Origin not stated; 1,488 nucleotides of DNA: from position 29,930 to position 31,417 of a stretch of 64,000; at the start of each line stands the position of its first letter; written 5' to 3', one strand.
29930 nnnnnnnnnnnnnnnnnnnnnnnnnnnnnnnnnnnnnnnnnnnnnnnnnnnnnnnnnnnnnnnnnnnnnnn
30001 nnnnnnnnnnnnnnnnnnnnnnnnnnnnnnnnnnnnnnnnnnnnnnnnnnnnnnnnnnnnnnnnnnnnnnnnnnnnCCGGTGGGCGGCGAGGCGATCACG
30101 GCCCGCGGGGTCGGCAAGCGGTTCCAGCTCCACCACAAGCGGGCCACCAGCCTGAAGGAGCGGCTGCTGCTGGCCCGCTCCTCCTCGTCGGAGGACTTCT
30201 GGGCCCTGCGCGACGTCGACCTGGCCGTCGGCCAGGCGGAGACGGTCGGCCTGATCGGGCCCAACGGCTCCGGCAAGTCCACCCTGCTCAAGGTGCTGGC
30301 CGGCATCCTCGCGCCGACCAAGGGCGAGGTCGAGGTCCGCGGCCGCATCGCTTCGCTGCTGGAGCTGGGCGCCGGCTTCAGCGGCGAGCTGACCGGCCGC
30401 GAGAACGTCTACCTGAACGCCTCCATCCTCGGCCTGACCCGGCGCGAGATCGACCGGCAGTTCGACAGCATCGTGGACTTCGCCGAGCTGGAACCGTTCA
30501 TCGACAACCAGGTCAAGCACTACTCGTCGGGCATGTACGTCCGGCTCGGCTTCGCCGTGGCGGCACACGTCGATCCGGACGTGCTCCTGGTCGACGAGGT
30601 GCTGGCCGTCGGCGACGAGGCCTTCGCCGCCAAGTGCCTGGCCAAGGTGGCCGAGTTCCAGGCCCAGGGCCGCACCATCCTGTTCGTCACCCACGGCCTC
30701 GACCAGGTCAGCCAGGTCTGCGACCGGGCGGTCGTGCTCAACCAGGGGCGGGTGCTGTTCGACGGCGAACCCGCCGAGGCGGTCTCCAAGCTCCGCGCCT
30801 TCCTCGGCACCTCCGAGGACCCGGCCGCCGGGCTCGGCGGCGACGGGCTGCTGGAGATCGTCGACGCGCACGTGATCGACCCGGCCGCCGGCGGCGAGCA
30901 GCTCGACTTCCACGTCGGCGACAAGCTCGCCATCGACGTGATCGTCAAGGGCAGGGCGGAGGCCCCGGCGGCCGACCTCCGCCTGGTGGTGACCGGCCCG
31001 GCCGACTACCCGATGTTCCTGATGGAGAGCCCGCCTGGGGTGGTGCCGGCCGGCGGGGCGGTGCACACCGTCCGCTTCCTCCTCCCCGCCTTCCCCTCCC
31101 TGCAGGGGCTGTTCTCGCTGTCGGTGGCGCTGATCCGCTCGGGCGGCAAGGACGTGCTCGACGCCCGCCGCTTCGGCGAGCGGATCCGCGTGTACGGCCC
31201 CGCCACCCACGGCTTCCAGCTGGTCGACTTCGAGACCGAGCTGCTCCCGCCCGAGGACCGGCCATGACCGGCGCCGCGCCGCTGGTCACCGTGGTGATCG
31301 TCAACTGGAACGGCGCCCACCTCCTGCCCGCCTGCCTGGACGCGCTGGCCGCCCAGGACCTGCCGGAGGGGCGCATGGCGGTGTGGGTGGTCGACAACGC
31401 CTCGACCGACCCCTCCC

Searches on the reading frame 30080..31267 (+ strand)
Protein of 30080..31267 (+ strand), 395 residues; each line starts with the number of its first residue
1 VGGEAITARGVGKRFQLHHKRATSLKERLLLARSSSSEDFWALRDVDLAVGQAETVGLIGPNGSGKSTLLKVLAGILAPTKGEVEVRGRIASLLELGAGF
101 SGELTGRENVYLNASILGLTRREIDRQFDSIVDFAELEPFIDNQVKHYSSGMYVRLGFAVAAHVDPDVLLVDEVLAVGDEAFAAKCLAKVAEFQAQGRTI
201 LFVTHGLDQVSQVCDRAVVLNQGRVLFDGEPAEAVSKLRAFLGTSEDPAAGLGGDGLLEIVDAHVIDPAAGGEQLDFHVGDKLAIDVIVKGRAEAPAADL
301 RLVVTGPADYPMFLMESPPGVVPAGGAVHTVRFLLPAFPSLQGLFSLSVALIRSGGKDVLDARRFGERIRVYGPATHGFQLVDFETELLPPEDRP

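Call 13: search_protein_families(library=pfam, proteins=[window:30080-31267:+], max_evalue=0.01)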
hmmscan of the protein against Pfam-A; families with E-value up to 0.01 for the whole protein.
window:30080-31267:+ (395 aa): 4 families
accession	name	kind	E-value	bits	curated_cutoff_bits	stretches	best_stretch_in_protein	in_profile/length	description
PF00005.33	ABC_tran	-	1.4e-20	74.7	25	1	43-174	1-135/137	ABC transporter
PF13304.12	AAA_21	-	4.7e-06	27.3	27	1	57-77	3-23/304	AAA domain, putative AbiEii toxin, Type IV TA system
PF13555.12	AAA_29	-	0.00011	22.3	27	1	50-81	19-50/61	P-loop containing region of AAA domain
PF13401.12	AAA_22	-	0.0034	18.1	27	1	58-209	10-128/130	AAA domain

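Call 27: search_protein_families(library=ncbifam, proteins=[window:30080-31267:+], max_evalue=0.001)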
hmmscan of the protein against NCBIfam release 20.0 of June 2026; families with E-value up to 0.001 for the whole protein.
window:30080-31267:+ (395 aa): 182 families (the best 25 are shown)
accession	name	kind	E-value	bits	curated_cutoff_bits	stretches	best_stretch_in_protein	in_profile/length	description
NF010065.0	PRK13545.1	equivalog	2.1e-63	214.8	538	1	10-242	9-238/549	teichoic acids export protein ATP-binding subunit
NF010066.0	PRK13546.1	equivalog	2.5e-57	194.2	320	1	7-243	6-239/264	teichoic acids export ABC transporter ATP-binding subunit TagH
NF050108.1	galactan_ABC_ATP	equivalog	3.1e-48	164.1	400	1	41-237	43-239/244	galactan export ABC transporter ATP-binding subunit Wzt/RfbE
TIGR01188.1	drrA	subfamily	1.5e-35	122.9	312.45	1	38-234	4-211/302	daunorubicin resistance ABC transporter, ATP-binding protein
TIGR04521.1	ECF_ATPase_2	equivalog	2.3e-30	105.6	330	2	108-237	104-235/279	energy-coupling factor transporter ATPase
NF010059.0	PRK13536.1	equivalog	1.4e-29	102.9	549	1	39-235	55-262/342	nodulation factor ABC transporter ATP-binding protein NodI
TIGR01288.1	nodI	equivalog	1.3e-28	99.9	424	1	42-233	19-221/303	nodulation factor ABC transporter ATP-binding protein NodI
NF010060.0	PRK13537.1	equivalog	4.6e-28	98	521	1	43-236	31-235/314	nodulation factor ABC transporter ATP-binding protein NodI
TIGR04520.1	ECF_ATPase_1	equivalog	9.2e-27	94.1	315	2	117-237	106-226/269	energy-coupling factor transporter ATPase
TIGR03740.1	galliderm_ABC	subfamily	1.6e-26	93.4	309.75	1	42-230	15-207/223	lantibiotic protection ABC transporter ATP-binding subunit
NF033858.1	ABC2_perm_RbbA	equivalog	9.5e-26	90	1050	1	37-237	276-487/909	ribosome-associated ATPase/putative transporter RbbA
TIGR03864.1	PQQ_ABC_ATP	hypoth_equivalog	2.8e-25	89.2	302.25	1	42-236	16-221/236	ABC transporter, ATP-binding subunit, PQQ-dependent alcohol dehydrogenase system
TIGR00968.1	3a0106s01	subfamily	7.6e-24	84.5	342.75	1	38-233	11-217/237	sulfate ABC transporter ATP-binding protein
NF047568.1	PSM_export_PmtC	equivalog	2.2e-23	83.1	375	1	42-230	15-203/290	phenol-soluble modulin export ABC transporter ATP-binding protein PmtC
NF008409.0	PRK11231.1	equivalog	2.2e-23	82.9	375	2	125-236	116-227/255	Fe(3+) dicitrate ABC transporter ATP-binding protein FecE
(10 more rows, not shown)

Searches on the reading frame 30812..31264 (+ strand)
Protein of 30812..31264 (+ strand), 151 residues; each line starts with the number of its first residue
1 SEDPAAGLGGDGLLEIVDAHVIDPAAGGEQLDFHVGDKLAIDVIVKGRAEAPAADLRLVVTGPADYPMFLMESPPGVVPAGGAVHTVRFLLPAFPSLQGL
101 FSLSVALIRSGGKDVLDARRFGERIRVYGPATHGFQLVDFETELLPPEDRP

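Call 50: search_solved_structures(query=window:30812-31264:+, max_evalue=10)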
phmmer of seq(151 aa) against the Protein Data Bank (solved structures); distinct sequences matched with E-value up to 10: 19.
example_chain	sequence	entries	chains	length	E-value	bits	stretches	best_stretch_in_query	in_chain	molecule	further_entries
2yxv_A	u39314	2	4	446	0.0093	19.1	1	52-124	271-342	Blue copper oxidase cueO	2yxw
5ys1_A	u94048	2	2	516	0.24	14.5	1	51-108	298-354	Blue copper oxidase CueO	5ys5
7f19_A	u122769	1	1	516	0.39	13.8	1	51-108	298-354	Blue copper oxidase CueO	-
3nsy_A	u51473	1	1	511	0.48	13.5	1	52-108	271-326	Blue copper oxidase cueO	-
7f0v_A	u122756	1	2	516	0.51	13.4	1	52-108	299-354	Blue copper oxidase CueO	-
6im8_A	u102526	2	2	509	0.52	13.4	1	52-107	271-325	Blue copper oxidase CueO,PM2 peptide,Blue copper oxidase CueO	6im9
1kv7_A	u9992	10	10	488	0.56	13.3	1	52-108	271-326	PROBABLE BLUE-COPPER PROTEIN YACK | Blue copper oxidase cueO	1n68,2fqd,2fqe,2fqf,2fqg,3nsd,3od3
3uaa_A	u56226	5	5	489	0.56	13.3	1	52-108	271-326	Blue copper oxidase CueO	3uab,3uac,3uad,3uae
4e9q_A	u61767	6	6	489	0.56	13.3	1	52-108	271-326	Blue copper oxidase CueO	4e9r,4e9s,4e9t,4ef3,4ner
4hak_A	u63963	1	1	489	0.56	13.3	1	52-108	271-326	Blue copper oxidase CueO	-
4hal_A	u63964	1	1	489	0.56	13.3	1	52-108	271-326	Blue copper oxidase CueO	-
5b7f_A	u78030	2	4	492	0.57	13.3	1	52-108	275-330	Blue copper oxidase CueO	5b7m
6im7_A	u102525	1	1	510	0.57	13.3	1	52-107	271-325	Blue copper oxidase CueO,12.1 peptide,Blue copper oxidase CueO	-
1pf3_A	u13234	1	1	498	0.58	13.3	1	52-108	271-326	Blue copper oxidase cueO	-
3nsc_A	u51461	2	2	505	0.59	13.2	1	52-108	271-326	Blue copper oxidase cueO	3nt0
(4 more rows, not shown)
